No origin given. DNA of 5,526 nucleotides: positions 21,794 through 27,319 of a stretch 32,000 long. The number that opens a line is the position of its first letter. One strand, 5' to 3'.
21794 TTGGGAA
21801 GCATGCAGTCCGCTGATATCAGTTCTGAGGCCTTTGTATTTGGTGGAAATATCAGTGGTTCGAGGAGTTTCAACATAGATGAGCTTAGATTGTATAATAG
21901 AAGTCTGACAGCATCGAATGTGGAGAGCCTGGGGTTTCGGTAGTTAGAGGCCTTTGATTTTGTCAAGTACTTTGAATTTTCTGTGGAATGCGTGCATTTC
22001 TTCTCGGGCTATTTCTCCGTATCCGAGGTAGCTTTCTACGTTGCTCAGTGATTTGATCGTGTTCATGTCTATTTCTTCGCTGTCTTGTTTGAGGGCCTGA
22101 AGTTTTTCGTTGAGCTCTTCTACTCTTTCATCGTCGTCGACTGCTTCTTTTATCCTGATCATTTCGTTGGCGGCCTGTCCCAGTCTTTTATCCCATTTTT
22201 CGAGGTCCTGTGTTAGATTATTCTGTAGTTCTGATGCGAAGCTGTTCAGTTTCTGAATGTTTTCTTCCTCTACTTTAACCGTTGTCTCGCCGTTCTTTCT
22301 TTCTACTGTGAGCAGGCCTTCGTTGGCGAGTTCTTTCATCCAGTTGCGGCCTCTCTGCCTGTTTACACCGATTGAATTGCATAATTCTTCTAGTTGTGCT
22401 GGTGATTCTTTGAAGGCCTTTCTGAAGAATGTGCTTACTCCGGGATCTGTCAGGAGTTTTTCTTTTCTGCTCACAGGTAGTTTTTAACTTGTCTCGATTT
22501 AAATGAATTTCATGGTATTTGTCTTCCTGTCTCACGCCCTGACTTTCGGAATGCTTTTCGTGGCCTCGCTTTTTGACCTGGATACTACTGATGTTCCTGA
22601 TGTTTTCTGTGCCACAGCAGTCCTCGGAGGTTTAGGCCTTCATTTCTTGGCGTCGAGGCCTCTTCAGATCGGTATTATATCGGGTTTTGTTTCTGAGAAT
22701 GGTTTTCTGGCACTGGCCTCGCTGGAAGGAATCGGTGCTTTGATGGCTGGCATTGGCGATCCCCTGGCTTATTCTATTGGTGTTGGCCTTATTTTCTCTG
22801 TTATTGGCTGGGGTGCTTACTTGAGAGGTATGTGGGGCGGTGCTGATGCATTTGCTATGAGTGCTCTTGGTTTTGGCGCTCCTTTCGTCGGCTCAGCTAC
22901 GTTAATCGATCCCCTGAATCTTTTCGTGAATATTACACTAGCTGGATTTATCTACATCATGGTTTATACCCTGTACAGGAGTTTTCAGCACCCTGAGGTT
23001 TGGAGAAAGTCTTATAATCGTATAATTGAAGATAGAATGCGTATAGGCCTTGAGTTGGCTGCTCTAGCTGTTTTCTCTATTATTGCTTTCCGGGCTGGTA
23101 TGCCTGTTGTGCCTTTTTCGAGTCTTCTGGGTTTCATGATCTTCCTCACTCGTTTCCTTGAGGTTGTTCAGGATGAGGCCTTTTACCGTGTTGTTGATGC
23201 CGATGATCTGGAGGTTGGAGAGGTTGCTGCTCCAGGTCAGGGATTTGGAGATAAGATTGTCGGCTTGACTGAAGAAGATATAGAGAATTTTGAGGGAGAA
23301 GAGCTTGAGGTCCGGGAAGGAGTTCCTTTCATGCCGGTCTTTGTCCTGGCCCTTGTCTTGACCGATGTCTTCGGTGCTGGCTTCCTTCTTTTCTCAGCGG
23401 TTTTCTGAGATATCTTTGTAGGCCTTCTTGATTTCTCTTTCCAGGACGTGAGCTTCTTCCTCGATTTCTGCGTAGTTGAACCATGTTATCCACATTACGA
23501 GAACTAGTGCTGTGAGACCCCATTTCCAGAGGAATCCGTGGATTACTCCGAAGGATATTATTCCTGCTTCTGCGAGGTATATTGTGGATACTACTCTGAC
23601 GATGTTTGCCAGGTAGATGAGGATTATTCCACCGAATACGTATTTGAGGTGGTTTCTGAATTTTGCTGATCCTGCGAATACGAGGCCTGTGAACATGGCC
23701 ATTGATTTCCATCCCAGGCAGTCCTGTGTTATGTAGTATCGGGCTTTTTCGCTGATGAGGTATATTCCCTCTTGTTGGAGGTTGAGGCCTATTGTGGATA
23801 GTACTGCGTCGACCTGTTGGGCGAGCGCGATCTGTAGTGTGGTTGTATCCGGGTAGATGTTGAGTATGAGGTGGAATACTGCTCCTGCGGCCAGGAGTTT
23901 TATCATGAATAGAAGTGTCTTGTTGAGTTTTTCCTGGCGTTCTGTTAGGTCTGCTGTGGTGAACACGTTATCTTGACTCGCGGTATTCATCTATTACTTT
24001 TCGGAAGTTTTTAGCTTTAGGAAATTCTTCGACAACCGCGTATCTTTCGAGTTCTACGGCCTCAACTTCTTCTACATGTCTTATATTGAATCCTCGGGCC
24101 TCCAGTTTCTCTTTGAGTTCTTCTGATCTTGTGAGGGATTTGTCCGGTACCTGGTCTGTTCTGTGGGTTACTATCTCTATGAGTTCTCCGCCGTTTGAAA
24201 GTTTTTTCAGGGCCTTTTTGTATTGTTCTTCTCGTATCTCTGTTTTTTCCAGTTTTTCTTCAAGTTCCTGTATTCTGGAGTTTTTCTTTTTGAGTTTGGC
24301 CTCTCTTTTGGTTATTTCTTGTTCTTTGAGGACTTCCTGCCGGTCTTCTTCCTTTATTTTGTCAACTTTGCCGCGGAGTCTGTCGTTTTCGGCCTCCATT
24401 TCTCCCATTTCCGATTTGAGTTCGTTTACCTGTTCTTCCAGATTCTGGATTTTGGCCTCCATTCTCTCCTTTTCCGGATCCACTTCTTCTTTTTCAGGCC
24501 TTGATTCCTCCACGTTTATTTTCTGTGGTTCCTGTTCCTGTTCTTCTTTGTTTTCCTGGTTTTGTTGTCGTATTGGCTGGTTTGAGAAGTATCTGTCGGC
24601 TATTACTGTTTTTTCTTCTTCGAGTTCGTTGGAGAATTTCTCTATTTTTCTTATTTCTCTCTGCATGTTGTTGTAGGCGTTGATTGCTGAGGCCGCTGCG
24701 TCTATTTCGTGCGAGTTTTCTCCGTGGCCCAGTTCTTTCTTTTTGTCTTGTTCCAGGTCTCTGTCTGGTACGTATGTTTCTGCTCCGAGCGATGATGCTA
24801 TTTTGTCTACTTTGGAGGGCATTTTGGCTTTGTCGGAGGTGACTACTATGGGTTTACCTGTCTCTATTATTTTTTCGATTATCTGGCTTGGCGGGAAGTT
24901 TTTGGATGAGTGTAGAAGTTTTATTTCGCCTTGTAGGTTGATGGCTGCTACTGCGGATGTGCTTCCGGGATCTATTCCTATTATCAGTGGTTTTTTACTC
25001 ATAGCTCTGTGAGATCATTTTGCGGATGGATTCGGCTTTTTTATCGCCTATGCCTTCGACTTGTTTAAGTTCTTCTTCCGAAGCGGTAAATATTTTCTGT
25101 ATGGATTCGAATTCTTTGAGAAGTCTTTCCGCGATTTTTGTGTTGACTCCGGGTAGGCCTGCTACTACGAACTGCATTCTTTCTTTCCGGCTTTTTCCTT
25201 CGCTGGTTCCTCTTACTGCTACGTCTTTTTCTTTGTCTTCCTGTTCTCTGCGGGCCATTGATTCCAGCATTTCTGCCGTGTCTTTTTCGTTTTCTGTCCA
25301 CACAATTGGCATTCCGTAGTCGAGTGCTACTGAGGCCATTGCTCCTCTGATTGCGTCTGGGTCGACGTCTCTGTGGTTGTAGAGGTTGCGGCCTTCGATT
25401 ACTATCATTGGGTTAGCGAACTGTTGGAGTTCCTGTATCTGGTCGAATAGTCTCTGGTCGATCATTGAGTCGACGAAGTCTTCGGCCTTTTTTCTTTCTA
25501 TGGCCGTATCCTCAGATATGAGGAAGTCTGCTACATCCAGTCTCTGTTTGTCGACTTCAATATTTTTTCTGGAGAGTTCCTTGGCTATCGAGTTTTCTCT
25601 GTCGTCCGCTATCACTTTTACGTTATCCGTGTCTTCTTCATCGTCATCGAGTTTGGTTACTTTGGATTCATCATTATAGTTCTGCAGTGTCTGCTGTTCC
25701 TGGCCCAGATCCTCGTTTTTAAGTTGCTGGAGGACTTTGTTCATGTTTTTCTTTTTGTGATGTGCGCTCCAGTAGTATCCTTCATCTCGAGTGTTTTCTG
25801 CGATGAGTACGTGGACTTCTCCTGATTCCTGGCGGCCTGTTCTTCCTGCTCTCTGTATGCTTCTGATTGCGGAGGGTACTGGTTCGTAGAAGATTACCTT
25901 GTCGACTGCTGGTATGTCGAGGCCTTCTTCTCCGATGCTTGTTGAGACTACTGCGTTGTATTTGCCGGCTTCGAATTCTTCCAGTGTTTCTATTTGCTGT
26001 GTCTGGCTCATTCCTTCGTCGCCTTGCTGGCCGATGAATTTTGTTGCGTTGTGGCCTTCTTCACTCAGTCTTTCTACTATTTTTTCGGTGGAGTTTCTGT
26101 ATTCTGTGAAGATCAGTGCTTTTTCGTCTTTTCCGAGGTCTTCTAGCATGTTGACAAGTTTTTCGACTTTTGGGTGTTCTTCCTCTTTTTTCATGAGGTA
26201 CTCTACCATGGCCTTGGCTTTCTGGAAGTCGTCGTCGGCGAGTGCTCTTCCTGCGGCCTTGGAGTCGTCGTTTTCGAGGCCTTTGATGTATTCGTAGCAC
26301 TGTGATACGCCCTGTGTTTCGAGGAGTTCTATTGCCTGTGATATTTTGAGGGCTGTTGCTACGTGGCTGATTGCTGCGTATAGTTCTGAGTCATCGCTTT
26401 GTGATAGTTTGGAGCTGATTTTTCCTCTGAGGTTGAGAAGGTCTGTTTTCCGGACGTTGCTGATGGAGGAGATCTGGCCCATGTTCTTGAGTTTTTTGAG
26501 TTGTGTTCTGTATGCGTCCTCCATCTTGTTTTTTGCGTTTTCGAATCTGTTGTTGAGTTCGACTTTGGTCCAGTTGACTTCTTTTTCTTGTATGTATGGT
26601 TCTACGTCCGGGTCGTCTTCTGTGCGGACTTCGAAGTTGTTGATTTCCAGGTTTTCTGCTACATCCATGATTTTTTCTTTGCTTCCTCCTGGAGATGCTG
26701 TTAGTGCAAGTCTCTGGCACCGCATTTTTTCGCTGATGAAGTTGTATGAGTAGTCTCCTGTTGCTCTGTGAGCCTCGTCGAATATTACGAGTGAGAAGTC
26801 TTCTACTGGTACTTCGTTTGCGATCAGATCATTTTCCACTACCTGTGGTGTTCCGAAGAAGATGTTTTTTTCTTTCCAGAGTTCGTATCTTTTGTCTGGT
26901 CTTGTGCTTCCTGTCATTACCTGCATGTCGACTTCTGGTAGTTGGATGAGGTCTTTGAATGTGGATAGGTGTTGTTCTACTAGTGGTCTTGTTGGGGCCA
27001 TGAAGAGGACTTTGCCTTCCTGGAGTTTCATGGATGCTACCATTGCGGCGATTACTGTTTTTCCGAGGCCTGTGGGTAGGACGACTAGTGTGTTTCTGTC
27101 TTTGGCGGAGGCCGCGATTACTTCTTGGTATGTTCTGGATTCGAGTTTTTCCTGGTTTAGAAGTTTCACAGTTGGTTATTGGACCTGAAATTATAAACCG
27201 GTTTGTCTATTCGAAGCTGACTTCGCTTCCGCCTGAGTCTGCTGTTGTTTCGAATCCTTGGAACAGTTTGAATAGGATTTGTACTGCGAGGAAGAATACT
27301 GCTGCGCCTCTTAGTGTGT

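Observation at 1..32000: Palindromic hexamer AGGCCT is roughly 10-fold over-represented, in all codon phases and in spacers, often at gene boundaries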

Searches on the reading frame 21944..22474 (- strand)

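Call 14: search_protein_families(library=pfam, proteins=[window:21944-22474:-], max_evalue=0.01)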
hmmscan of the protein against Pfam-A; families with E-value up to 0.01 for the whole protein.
window:21944-22474:- (176 aa): 2 families
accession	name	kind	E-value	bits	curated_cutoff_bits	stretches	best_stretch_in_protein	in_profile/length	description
PF07889.17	DUF1664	-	0.0046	17.4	34.6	1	44-137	21-108/124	Protein of unknown function (DUF1664)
PF01527.26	HTH_Tnp_1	-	0.0074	16.9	24.1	0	26-77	24-71/75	Transposase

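Call 78: search_protein_families(library=ncbifam, proteins=[window:21944-22474:-], max_evalue=0.01)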
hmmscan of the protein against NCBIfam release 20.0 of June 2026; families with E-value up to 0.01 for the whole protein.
window:21944-22474:- (176 aa): 1 family
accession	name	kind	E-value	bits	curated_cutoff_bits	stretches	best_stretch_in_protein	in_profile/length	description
TIGR01565.1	homeo_ZF_HD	subfamily_domain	0.0026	17.7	57.45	0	26-47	33-54/58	homeobox domain, ZF-HD class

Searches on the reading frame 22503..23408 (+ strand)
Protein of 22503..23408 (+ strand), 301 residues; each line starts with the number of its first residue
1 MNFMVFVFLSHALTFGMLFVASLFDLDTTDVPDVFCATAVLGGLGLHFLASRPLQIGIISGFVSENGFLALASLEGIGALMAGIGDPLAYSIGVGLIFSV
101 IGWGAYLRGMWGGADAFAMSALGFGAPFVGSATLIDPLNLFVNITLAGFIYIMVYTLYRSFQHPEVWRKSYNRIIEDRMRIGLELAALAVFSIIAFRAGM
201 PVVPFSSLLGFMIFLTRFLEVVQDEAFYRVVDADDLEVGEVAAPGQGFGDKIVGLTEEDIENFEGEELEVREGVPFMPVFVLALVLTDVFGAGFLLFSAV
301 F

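Call 14: search_protein_families(library=pfam, proteins=[window:22503-23408:+], max_evalue=0.01)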
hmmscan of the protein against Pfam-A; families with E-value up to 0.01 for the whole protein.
window:22503-23408:+ (301 aa): 1 family
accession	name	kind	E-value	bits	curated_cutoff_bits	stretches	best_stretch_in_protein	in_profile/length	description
PF01478.23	Peptidase_A24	-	0.0013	19.6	26.5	0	13-150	2-102/104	Type IV leader peptidase family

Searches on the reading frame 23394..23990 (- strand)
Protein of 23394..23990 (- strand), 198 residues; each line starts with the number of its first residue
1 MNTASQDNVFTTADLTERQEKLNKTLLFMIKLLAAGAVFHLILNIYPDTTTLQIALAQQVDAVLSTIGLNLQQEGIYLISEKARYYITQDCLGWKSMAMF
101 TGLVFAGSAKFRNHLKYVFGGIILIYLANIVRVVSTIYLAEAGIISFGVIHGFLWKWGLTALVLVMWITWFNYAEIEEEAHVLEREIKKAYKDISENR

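Call 14: search_protein_families(library=pfam, proteins=[window:23394-23990:-], max_evalue=0.01)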
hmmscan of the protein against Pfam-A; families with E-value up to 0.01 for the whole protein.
window:23394-23990:- (198 aa): 1 family
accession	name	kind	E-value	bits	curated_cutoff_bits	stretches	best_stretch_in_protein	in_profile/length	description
PF09721.15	Exosortase_EpsH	-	1.4e-09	38.2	25.7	1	31-170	105-248/254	Transmembrane exosortase (Exosortase_EpsH)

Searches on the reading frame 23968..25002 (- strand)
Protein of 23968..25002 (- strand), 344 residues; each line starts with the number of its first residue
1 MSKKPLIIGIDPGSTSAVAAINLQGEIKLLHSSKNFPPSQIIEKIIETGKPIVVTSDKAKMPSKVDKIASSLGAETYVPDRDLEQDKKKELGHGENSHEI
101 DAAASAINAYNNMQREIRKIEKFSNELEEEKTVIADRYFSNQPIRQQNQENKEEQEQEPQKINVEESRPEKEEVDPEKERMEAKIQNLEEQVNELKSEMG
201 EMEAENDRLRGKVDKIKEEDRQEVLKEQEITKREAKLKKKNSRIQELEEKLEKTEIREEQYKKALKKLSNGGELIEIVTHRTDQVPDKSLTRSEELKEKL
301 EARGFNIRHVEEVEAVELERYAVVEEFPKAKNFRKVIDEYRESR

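Call 14: search_protein_families(library=pfam, proteins=[window:23968-25002:-], max_evalue=0.01)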
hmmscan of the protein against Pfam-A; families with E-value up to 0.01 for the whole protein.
window:23968-25002:- (344 aa): 2 families
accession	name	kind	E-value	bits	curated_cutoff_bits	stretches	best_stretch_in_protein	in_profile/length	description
PF04312.18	DUF460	-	2.2e-31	108.8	28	1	2-106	28-135/135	Protein of unknown function (DUF460)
PF23991.1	DUF7310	-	0.0014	19.5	40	1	171-219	19-66/83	Coiled-coil region of unknown function (DUF7310)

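Call 78: search_protein_families(library=ncbifam, proteins=[window:23968-25002:-], max_evalue=0.01)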
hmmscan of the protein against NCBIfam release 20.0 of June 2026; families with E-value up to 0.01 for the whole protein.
window:23968-25002:- (344 aa): 5 families
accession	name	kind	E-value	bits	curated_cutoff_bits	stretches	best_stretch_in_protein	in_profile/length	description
TIGR02168.1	SMC_prok_B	equivalog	6.4e-05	20.9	567.35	1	102-314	275-486/1181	chromosome segregation protein SMC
TIGR02169.1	SMC_prok_A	equivalog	0.00011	20.1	729.4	1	99-319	666-891/1165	chromosome segregation protein SMC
NF002572.0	PRK02224.1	equivalog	0.00063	18.1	1087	1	97-299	233-438/888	DNA double-strand break repair ATPase Rad50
NF045780.1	TrlF_fam_ATP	equivalog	0.0015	17.3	350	1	47-310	448-709/944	TrlF family AAA-like ATPase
TIGR04211.1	SH3_and_anchor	equivalog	0.0069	16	65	0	179-268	69-158/198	TIGR04211 family SH3 domain-containing protein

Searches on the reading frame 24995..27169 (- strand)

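Call 14: search_protein_families(library=pfam, proteins=[window:24995-27169:-], max_evalue=0.01)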
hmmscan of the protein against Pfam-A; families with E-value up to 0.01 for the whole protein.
window:24995-27169:- (724 aa): 12 families
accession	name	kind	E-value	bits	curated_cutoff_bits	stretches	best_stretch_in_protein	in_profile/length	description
PF02732.21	ERCC4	-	2.6e-30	105.6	24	1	522-638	2-140/140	ERCC4 domain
PF00270.35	DEAD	-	1.2e-25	90.6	26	1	15-161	5-161/167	DEAD/DEAH box helicase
PF00271.37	Helicase_C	-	1.3e-23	83.8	23.5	1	334-446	2-108/110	Helicase conserved C-terminal domain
PF04851.21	ResIII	-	1.4e-21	77.5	22.5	1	15-160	8-162/164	Type III restriction enzyme, res subunit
PF21210.2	RNA_helicase_helical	-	5.4e-14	52.7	27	1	220-317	4-105/108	Putative ATP-dependent RNA helicase, helical bundle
PF14520.12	HHH_5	-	1.5e-10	41.9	27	1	671-716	6-52/57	Helix-hairpin-helix domain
PF12826.13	HHH_2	-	4e-10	40.1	27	1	671-718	7-54/64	Helix-hairpin-helix motif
PF00633.29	HHH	-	1.1e-07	31.7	24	1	689-716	1-28/30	Helix-hairpin-helix motif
PF12836.13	HHH_3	-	0.00018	22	27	0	672-717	19-62/65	Helix-hairpin-helix motif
PF20582.4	UPF0758_N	-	0.0023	18.4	27.1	0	678-712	43-76/77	UPF0758 N-terminal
PF22590.2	Cas3-like_C_2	-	0.0049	17.6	27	0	389-448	62-105/106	CRISPR-associated nuclease/helicase Cas3, C-terminal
PF02562.22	PhoH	-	0.0096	15.9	27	0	15-66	10-61/205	PhoH-like protein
